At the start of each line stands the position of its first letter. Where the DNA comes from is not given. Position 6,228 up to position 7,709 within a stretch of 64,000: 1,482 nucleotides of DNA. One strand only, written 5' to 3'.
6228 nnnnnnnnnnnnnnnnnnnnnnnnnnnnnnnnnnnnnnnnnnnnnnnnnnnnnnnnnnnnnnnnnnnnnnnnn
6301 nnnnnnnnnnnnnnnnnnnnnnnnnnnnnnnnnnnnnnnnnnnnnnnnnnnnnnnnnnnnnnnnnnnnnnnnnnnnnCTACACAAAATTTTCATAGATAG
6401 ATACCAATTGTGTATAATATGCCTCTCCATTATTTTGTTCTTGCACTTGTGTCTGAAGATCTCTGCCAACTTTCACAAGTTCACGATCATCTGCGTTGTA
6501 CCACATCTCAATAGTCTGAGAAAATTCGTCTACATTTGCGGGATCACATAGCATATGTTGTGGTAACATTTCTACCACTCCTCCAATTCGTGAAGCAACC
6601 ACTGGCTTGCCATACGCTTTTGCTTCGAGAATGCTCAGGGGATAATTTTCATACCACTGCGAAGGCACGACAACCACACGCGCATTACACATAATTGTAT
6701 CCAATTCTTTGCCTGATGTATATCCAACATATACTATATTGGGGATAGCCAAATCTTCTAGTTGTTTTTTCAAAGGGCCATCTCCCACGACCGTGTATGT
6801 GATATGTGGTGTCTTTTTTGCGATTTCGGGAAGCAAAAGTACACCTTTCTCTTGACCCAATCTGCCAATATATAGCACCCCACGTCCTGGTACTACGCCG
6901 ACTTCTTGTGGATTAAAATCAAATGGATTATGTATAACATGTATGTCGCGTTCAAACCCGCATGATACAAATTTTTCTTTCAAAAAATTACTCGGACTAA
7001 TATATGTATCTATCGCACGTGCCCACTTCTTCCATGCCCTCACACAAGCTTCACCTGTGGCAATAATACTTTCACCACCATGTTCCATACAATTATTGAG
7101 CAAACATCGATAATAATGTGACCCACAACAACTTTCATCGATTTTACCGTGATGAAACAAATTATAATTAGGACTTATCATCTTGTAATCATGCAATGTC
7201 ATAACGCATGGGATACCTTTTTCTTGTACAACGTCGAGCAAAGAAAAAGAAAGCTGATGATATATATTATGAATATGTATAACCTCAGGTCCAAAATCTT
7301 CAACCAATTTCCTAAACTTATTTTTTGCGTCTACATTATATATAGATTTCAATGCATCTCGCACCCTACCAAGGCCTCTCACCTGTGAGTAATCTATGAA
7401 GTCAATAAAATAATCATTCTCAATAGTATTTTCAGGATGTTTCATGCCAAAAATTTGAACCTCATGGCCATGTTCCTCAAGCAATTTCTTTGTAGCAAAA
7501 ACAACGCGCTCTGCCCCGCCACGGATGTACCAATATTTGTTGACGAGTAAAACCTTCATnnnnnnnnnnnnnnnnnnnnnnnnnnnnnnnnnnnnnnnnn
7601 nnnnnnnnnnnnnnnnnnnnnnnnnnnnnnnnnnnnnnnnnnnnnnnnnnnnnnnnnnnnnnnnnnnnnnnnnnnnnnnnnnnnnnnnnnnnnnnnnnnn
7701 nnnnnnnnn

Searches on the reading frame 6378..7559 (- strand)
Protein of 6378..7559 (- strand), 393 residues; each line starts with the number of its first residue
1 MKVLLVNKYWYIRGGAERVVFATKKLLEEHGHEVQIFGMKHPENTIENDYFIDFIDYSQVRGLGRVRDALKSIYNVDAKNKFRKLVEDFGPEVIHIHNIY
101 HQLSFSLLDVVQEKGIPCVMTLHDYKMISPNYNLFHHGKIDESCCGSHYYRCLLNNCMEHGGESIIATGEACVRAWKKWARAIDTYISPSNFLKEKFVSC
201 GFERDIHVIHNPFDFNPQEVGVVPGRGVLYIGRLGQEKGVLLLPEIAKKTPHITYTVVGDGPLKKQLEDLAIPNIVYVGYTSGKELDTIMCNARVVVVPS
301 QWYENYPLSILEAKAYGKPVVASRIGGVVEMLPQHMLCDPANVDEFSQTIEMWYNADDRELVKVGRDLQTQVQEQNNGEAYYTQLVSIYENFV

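Call 13: search_protein_families(library=pfam, proteins=[window:6378-7559:-], max_evalue=0.001)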
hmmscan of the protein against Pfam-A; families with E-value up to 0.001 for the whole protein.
window:6378-7559:- (393 aa): 5 families
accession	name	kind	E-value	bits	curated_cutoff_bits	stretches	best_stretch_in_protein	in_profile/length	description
PF13692.12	Glyco_trans_1_4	-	4.5e-23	82.5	27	1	227-352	3-138/142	Glycosyl transferases group 1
PF00534.26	Glycos_transf_1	-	9.8e-23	81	26.4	1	228-357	18-159/172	Glycosyl transferases group 1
PF13439.12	Glyco_transf_4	-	2.5e-19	70.4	28.5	1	14-214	2-167/170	Glycosyltransferase Family 4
PF13579.12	Glyco_trans_4_4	-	3.1e-09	37.8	29.7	1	14-211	1-157/158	Glycosyl transferase 4-like domain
PF20706.3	GT4-conflict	-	5.1e-05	22.9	26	1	279-338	267-324/385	Family 4 Glycosyltransferase in conflict systems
